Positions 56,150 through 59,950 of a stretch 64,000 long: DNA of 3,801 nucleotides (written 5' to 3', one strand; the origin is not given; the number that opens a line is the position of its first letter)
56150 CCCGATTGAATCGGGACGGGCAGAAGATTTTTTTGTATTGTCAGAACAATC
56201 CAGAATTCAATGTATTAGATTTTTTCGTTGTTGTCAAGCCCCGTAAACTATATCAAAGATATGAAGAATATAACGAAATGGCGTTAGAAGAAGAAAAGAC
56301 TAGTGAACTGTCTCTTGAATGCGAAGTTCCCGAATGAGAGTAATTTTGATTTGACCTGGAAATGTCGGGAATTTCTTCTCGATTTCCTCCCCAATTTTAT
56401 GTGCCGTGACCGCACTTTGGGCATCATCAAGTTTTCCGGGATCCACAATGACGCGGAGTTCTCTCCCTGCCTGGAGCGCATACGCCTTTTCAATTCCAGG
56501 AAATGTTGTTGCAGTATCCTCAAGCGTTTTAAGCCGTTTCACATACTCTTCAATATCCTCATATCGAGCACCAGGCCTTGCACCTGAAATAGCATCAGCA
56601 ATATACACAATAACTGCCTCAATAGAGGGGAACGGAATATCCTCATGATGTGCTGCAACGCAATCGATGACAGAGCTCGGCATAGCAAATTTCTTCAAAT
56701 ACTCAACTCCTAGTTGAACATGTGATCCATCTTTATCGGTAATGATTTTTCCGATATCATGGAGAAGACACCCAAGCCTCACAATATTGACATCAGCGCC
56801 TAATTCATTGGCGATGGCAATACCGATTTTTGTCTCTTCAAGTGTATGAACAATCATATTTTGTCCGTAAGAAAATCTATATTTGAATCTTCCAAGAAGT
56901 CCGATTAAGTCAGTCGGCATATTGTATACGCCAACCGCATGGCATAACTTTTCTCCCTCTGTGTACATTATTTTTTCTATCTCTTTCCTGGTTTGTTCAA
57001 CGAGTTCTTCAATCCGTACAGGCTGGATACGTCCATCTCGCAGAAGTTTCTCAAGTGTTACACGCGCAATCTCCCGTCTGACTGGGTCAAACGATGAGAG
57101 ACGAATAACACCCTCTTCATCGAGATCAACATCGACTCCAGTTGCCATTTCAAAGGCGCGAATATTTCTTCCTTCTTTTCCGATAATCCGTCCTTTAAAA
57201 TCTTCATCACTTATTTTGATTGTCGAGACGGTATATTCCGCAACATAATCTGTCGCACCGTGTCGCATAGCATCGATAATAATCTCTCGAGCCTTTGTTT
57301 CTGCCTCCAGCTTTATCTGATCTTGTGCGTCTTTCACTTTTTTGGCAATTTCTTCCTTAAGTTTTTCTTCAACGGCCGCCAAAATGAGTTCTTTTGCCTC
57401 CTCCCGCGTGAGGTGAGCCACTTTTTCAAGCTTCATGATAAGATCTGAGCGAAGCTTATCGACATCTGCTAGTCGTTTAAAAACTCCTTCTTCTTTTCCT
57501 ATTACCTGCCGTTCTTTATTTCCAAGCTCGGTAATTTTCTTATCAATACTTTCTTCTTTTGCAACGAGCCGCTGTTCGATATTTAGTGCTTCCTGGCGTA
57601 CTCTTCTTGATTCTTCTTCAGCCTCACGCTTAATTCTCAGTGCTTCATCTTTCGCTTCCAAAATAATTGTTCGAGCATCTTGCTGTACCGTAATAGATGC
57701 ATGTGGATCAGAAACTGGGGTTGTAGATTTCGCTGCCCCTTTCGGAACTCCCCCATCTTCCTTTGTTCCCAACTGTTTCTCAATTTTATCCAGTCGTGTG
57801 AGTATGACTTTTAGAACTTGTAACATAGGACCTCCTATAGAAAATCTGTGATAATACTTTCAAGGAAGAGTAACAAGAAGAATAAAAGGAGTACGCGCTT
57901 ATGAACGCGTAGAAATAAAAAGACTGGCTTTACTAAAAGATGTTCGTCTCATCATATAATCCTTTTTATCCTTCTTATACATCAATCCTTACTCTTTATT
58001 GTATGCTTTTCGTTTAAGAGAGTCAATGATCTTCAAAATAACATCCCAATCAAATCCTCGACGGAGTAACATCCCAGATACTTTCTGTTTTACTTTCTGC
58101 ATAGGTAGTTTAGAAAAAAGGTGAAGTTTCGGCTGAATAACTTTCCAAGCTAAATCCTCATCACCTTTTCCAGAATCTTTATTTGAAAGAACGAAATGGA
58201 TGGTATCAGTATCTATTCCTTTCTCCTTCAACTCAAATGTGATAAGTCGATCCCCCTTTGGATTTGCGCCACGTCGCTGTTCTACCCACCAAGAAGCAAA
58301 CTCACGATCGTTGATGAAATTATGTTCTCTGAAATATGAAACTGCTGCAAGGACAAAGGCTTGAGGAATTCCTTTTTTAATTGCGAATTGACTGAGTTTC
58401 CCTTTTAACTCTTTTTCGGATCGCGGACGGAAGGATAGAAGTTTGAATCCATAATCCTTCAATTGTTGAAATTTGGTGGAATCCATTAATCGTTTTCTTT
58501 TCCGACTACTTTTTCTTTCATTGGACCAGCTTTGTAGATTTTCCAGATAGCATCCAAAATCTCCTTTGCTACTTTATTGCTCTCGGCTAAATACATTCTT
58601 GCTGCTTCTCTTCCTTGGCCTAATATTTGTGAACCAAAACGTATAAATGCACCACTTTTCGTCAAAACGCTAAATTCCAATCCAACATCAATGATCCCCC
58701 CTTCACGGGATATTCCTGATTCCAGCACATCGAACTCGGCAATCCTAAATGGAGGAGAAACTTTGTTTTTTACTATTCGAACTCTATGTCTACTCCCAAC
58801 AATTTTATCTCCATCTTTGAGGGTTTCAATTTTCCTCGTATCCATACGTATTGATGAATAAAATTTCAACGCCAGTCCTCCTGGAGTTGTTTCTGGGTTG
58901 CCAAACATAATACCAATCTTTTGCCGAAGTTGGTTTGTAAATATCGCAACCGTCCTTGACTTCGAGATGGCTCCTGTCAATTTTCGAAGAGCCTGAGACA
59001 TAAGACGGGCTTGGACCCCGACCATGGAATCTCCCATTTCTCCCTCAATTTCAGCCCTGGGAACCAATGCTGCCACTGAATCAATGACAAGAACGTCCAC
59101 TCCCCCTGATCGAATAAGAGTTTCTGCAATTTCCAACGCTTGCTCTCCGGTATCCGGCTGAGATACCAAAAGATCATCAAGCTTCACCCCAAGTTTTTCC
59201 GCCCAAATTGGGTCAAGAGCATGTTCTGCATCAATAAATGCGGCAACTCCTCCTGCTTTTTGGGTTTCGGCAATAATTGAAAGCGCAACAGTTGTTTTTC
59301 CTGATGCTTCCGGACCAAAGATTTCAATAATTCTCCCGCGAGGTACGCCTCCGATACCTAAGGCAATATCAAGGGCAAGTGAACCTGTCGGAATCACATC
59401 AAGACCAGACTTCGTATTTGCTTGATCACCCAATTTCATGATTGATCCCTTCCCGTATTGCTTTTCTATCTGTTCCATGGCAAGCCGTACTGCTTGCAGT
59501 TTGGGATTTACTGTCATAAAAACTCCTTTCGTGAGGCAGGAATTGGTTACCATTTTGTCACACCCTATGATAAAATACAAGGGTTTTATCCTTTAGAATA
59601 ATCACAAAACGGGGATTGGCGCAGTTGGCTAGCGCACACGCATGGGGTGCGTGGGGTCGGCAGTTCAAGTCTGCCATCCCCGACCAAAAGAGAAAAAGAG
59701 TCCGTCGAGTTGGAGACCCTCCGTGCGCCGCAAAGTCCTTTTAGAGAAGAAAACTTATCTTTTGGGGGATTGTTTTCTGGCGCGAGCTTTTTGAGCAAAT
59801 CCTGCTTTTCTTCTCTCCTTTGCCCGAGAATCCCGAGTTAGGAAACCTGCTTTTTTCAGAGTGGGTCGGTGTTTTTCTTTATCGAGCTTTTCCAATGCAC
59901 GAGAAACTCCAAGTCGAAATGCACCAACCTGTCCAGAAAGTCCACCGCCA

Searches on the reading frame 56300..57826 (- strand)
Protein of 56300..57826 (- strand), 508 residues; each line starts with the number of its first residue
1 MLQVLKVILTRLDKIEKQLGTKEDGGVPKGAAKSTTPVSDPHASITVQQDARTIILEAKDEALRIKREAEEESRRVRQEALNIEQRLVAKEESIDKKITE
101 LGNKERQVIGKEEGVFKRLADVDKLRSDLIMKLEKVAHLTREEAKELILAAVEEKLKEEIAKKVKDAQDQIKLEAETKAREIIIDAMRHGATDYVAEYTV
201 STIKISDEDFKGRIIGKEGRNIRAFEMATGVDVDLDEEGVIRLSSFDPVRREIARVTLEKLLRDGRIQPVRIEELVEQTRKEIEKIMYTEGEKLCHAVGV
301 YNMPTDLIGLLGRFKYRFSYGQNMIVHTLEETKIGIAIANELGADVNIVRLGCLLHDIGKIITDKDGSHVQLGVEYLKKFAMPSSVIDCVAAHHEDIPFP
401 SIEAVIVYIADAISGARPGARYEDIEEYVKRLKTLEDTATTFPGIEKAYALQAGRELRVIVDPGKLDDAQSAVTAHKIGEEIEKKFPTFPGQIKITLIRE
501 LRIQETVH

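Call 29: search_protein_families(library=ncbifam, max_evalue=0.00001, proteins=[window:56300-57826:-])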
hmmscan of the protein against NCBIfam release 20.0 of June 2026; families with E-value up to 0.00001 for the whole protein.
window:56300-57826:- (508 aa): 10 families
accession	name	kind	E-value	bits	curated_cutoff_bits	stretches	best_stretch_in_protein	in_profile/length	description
TIGR03319.1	RNase_Y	equivalog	9e-155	516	454.35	1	43-505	41-511/514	ribonuclease Y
NF000997.0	PRK00106.1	equivalog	1.3e-133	446.4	937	1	46-503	65-530/535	ribonuclease Y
NF009345.0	PRK12705.1-2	equivalog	1.1e-126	423.4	904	1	49-505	49-506/509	hypothetical protein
NF009344.0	PRK12705.1-1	equivalog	1.9e-120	403.2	831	1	60-505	124-569/572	hypothetical protein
NF009347.0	PRK12705.1-4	equivalog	5.5e-75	252.8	579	1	85-504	47-466/473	hypothetical protein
TIGR00277.1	HDIG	domain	1.4e-19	69.8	27.6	1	320-396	1-84/84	HDIG domain-containing metalloprotein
NF009346.0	PRK12705.1-3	equivalog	2.7e-13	49.5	545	1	242-424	218-400/493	hypothetical protein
TIGR02578.2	cas_TM1811_Csm1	equivalog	3.9e-08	32.4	170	1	349-438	4-97/753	type III-A CRISPR-associated protein Cas10/Csm1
NF009343.0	PRK12703.1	equivalog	2.3e-06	26.7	434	1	321-393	185-256/339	tRNA (cytidine(56)-2'-O)-methyltransferase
TIGR00295.1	TIGR00295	hypoth_equivalog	3.2e-06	27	172.35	1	322-393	12-87/164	TIGR00295 family protein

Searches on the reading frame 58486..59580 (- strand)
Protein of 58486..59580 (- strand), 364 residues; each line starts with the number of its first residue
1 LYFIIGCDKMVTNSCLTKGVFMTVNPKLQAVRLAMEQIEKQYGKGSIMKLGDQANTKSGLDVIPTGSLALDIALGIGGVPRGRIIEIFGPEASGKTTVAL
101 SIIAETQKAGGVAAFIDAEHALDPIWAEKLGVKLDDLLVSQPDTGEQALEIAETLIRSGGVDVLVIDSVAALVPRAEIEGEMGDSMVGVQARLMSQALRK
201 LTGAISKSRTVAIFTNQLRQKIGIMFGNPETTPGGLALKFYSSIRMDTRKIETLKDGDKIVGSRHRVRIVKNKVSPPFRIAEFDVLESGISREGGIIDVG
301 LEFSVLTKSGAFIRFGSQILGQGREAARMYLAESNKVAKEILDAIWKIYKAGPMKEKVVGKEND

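Call 29: search_protein_families(library=ncbifam, max_evalue=0.00001, proteins=[window:58486-59580:-])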
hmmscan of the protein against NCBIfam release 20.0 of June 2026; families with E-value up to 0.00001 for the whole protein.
window:58486-59580:- (364 aa): 10 families
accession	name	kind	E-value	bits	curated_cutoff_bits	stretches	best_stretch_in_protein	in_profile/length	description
TIGR02012.1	tigrfam_recA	equivalog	7.3e-151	502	325.3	1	27-345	2-319/321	recombinase RecA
NF007072.0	PRK09519.1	equivalog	2.1e-134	449.7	1024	2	28-274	8-252/790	intein-containing recombinase RecA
TIGR02237.1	recomb_radB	equivalog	3.8e-16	59.6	172.4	1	76-281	6-205/210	DNA repair and recombination protein RadB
NF003301.0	PRK04301.1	equivalog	1.1e-12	47.8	259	1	55-256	75-289/316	DNA repair and recombination protein RadA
NF033429.2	ImuA_translesion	equivalog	2.3e-11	44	150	1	54-165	8-119/181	translesion DNA synthesis-associated protein ImuA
NF006861.0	PRK09361.1-1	equivalog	2.6e-10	40.3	278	1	62-120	4-61/235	DNA repair and recombination protein RadB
TIGR02238.1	recomb_DMC1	equivalog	1.7e-09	37.3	447.7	1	50-251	65-282/314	meiotic recombinase Dmc1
TIGR02236.1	recomb_radA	equivalog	2.3e-08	33.8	361.15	1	57-261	72-290/311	DNA repair and recombination protein RadA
TIGR02239.1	recomb_RAD51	equivalog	1.8e-07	30.6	478.05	1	57-252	72-283/316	DNA repair protein RAD51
NF058630.1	repair_Rv3395c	exception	7.9e-06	25.7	65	0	77-176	5-94/153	DnaE2-dependent mutagenesis accessory factor ImuA'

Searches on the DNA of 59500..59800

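Call 71: search_rna_families(source=window, start=59500, end=59800, threshold=evalue, max_evalue=0.01)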
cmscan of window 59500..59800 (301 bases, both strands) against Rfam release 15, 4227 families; matches with E-value up to 0.01: 1.
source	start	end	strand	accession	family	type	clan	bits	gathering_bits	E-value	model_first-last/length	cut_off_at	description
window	59610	59683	+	RF00005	tRNA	Gene; tRNA;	CL00001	54.9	29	2.1e-11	1-71/71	no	tRNA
